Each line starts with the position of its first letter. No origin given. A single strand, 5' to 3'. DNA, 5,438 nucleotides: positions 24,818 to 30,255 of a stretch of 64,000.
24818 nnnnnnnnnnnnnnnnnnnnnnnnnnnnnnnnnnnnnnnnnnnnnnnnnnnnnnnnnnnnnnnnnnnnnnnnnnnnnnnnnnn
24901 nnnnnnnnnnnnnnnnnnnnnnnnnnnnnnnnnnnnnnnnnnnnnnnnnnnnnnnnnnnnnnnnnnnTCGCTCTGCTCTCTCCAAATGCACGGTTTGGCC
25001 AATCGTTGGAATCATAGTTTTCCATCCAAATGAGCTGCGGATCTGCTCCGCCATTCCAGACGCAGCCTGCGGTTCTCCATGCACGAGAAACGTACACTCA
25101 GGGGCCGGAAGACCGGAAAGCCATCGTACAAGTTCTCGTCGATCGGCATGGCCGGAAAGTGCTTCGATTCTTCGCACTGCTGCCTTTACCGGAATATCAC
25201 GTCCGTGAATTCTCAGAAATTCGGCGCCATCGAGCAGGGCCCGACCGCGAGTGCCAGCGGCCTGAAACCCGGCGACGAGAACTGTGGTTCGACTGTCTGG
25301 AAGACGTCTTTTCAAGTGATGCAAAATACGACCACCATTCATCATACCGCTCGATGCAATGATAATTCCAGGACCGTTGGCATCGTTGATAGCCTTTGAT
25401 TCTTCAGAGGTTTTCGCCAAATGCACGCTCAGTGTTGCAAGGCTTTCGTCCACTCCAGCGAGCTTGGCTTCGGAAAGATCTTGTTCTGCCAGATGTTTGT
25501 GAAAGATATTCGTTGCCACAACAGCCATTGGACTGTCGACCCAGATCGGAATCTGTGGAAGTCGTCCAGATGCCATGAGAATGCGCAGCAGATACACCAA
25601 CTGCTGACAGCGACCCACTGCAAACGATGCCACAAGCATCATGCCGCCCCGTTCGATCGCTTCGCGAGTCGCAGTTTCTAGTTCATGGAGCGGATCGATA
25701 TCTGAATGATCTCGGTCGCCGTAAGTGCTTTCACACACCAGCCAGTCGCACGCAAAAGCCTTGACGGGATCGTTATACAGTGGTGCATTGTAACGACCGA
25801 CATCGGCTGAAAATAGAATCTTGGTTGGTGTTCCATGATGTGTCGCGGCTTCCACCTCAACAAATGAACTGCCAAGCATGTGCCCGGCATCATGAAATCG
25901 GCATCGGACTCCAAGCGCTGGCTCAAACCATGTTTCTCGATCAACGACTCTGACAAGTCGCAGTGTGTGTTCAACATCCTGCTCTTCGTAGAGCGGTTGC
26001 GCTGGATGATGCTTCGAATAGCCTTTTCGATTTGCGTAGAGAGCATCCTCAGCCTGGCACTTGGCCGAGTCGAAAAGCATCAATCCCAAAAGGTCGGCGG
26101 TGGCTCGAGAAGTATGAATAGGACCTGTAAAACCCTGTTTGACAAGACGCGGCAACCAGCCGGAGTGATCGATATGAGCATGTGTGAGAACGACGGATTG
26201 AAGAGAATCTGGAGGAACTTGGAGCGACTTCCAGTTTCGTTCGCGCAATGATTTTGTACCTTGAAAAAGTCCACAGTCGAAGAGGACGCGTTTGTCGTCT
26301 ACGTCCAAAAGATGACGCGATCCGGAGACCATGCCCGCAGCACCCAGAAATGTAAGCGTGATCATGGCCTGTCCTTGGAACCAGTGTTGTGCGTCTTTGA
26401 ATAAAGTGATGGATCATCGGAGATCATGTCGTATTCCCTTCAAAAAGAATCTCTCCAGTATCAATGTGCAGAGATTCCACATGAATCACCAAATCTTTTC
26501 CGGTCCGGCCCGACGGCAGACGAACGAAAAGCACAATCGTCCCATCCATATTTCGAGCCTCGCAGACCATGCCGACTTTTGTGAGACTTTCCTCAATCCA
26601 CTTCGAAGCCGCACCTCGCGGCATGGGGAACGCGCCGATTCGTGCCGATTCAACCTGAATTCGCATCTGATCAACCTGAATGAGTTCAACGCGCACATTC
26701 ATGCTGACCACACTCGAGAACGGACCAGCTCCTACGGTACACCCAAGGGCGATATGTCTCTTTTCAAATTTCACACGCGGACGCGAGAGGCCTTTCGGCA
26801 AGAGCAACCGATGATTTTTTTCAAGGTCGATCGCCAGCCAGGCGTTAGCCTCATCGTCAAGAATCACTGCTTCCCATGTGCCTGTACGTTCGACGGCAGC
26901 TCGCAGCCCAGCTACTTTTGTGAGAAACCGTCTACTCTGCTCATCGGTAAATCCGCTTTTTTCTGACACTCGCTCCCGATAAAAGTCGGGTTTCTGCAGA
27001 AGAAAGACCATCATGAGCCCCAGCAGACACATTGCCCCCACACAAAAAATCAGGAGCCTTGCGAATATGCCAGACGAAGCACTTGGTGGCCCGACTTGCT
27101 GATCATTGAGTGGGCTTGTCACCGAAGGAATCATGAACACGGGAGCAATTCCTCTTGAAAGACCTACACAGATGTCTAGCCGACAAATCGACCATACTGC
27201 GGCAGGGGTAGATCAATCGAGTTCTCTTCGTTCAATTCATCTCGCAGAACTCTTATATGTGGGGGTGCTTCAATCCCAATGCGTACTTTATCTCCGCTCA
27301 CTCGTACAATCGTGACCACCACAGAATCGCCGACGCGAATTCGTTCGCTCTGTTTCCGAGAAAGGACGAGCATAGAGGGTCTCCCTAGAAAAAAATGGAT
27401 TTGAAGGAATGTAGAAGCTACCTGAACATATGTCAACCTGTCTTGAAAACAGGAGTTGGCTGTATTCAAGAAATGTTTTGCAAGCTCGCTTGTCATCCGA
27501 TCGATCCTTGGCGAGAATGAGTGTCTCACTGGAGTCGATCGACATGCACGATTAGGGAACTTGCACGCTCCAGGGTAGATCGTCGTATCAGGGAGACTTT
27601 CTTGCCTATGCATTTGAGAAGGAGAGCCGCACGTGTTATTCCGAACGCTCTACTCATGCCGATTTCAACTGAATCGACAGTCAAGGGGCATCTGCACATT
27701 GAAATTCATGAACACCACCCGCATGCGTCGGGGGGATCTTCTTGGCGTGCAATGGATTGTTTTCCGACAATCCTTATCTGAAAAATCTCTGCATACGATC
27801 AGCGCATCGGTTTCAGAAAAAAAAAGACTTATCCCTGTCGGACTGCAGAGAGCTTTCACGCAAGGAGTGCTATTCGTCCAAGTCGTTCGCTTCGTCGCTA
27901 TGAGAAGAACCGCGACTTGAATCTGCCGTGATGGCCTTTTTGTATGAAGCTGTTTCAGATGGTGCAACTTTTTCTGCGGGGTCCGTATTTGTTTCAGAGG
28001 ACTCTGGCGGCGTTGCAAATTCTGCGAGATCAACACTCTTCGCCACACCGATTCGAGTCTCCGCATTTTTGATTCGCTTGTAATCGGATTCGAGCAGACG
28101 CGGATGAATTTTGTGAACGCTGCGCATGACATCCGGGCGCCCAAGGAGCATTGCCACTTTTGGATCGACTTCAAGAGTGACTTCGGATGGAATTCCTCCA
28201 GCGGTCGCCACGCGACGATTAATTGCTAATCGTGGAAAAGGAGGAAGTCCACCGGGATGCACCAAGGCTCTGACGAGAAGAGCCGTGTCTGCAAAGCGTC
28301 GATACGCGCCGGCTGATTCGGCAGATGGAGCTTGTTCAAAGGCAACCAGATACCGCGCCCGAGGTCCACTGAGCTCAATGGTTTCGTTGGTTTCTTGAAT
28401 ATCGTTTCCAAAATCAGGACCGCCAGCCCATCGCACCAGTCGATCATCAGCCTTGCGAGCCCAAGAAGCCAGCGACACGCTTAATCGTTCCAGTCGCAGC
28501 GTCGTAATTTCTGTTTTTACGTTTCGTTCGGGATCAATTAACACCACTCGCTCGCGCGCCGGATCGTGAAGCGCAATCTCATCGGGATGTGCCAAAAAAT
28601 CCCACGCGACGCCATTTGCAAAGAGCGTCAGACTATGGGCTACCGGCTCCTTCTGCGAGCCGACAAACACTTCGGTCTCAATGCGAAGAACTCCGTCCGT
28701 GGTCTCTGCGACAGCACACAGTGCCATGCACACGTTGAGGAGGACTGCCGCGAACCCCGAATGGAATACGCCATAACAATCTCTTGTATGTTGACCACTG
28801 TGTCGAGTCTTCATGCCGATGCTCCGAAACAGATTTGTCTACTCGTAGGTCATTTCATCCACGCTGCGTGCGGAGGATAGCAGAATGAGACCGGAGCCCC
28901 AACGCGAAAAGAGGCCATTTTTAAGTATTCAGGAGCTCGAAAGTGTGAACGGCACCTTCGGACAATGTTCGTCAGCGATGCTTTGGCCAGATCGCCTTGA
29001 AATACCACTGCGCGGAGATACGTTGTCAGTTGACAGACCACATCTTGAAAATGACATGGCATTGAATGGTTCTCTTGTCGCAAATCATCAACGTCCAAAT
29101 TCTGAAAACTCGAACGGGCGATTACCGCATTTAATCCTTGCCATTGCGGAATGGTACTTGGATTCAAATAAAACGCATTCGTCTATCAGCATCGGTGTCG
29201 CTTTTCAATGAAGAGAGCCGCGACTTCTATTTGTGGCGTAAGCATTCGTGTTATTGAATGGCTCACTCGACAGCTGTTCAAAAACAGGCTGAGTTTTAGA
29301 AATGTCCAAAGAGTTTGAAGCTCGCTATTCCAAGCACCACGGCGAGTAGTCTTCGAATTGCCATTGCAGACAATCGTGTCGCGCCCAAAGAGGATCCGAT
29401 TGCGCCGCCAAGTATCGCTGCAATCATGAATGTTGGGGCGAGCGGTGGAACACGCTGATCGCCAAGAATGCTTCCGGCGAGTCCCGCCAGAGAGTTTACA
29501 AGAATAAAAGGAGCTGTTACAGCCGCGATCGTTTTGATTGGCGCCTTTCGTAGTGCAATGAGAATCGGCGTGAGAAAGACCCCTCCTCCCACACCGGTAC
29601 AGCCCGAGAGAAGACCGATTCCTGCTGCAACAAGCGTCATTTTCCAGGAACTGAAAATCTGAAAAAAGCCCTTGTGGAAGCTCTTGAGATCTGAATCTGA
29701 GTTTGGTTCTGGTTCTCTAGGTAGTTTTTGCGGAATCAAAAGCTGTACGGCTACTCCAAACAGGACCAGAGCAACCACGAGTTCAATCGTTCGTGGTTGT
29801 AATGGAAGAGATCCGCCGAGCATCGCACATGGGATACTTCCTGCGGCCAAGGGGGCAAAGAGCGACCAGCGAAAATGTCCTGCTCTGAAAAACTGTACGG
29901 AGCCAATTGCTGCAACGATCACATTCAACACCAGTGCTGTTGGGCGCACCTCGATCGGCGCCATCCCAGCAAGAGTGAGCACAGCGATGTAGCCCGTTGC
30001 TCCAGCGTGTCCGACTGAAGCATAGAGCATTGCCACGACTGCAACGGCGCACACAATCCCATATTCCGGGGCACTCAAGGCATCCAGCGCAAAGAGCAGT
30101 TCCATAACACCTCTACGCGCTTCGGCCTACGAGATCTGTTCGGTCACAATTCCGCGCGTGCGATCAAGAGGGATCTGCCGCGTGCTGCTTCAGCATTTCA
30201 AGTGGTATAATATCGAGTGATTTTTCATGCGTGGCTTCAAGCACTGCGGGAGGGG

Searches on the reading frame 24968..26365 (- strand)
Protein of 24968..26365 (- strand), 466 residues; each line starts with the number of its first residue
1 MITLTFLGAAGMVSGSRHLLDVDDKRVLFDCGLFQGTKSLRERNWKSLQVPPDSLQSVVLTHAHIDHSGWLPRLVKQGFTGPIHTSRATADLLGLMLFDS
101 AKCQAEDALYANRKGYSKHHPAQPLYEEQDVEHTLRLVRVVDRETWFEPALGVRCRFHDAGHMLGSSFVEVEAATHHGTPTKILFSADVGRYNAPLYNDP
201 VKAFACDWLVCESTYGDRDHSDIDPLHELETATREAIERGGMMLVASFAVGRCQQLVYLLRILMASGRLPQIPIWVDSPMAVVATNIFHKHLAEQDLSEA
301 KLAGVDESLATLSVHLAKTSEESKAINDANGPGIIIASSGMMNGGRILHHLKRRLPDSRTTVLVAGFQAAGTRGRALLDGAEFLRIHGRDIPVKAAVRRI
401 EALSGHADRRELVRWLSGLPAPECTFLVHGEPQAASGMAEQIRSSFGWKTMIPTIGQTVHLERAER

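Call 63: search_protein_families(library=pfam, proteins=[window:24968-26365:-], max_evalue=0.0001)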
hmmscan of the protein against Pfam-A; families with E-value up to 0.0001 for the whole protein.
window:24968-26365:- (466 aa): 4 families
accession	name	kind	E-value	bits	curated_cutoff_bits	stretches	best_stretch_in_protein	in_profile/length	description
PF10996.14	Beta-Casp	-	1.8e-33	116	27.7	1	254-377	2-120/120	Beta-Casp domain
PF07521.17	RMMBL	-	9.9e-19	67.5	21.6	1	390-453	1-63/63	Zn-dependent metallo-hydrolase RNA specificity domain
PF00753.33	Lactamase_B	-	6.4e-12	46.3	22.7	1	19-112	10-97/196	Metallo-beta-lactamase superfamily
PF12706.13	Lactamase_B_2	-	1.6e-05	25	27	1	26-90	2-67/200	Beta-lactamase superfamily domain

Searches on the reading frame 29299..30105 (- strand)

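Call 63: search_protein_families(library=pfam, proteins=[window:29299-30105:-], max_evalue=0.0001)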
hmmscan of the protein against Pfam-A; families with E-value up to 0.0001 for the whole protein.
window:29299-30105:- (269 aa): 1 family
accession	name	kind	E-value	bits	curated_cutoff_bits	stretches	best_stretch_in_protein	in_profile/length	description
PF01925.25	TauE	-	1.7e-33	116.7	32.6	1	18-265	2-237/237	Sulfite exporter TauE/SafE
